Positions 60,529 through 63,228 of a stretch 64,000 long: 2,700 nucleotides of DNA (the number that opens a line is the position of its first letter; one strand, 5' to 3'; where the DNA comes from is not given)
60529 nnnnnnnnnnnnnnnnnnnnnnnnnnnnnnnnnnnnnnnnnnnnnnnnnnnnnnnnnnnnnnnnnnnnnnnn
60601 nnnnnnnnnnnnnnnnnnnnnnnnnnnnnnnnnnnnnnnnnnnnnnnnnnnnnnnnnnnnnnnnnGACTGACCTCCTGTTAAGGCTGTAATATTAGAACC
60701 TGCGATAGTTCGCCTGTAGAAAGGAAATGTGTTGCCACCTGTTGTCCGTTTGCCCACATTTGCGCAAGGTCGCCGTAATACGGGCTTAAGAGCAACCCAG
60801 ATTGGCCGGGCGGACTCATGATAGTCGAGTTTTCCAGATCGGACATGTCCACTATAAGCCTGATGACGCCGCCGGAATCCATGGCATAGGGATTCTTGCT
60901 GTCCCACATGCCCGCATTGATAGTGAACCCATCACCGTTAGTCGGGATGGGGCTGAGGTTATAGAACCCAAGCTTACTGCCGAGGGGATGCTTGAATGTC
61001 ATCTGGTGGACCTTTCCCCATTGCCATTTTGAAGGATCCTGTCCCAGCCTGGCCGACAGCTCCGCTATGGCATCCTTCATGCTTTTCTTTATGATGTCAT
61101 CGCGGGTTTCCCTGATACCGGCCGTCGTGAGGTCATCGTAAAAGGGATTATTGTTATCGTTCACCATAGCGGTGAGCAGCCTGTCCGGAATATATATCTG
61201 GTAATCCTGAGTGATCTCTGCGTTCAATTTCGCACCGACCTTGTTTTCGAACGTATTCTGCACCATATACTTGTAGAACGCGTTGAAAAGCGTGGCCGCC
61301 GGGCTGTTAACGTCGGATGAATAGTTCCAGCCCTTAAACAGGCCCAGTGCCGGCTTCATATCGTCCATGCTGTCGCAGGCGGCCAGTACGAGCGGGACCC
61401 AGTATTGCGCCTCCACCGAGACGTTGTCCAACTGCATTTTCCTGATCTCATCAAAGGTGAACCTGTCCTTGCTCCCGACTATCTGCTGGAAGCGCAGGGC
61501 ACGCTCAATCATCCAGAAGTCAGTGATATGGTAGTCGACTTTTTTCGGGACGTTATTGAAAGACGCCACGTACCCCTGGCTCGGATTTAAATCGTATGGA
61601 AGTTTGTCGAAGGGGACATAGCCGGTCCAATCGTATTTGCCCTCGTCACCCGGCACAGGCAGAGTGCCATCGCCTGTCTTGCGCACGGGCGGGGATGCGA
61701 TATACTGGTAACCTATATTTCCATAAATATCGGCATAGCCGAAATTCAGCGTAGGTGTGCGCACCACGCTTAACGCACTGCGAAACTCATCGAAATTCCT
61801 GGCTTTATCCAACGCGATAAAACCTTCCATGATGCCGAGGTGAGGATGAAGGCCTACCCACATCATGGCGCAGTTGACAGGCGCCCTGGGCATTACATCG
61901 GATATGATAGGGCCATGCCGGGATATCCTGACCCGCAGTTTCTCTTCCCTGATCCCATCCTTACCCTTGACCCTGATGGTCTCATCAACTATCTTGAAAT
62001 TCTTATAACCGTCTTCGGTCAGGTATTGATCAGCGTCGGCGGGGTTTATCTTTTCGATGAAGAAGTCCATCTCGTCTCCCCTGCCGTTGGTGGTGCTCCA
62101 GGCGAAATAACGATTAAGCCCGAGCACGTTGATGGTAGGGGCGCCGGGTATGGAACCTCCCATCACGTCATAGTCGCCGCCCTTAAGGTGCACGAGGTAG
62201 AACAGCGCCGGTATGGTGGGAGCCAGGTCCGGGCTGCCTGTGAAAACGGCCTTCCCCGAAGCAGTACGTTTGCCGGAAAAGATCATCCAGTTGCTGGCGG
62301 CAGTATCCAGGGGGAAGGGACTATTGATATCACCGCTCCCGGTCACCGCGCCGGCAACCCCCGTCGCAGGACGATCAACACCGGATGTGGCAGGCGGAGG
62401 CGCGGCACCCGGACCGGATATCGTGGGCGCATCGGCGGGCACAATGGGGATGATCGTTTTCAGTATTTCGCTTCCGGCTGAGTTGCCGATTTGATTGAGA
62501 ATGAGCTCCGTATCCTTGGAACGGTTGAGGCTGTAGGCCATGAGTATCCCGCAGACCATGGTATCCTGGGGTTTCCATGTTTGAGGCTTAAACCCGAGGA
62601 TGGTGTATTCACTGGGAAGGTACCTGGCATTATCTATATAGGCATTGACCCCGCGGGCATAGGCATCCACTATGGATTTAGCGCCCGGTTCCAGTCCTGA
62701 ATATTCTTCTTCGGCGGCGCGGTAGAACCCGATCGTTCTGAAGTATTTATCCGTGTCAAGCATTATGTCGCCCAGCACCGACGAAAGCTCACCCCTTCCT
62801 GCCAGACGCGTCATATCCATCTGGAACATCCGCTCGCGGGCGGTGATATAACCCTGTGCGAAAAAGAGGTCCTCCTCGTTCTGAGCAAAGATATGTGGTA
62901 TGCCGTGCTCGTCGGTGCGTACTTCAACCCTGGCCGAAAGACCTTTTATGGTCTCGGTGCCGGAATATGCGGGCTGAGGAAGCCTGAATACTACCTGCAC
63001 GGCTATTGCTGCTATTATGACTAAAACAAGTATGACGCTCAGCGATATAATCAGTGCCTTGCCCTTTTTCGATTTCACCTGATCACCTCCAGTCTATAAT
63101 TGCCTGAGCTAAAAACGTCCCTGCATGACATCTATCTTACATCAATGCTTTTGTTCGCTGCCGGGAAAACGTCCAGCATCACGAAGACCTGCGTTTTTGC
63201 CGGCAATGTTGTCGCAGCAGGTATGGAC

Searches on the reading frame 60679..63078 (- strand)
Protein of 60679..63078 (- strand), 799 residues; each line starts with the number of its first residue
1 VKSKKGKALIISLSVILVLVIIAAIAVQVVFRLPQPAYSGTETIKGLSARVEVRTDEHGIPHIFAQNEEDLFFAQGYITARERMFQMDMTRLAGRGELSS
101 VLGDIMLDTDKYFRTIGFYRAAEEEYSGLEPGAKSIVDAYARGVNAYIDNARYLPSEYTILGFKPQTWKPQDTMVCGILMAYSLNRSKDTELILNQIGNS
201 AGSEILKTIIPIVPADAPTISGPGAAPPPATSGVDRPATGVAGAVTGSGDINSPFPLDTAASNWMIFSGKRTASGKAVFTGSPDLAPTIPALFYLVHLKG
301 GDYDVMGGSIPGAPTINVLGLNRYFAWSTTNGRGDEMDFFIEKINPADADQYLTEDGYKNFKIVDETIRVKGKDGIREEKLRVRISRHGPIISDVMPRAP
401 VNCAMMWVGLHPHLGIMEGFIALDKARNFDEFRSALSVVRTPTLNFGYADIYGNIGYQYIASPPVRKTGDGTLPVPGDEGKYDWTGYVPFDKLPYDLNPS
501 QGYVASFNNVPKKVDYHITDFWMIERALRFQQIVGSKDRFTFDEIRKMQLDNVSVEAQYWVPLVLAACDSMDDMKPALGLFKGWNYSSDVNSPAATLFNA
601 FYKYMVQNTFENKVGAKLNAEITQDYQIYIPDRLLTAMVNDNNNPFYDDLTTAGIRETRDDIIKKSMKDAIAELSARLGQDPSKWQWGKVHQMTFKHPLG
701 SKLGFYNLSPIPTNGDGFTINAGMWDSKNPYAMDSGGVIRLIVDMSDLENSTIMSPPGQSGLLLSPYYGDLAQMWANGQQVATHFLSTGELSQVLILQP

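Call 8: search_protein_families(library=pfam, proteins=[window:60679-63078:-])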
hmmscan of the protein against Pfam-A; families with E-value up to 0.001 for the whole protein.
window:60679-63078:- (799 aa): 1 family
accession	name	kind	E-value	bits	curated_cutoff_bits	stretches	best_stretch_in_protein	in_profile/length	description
PF01804.23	Penicil_amidase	-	5.2e-199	664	21.3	1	51-785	2-668/675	Penicillin amidase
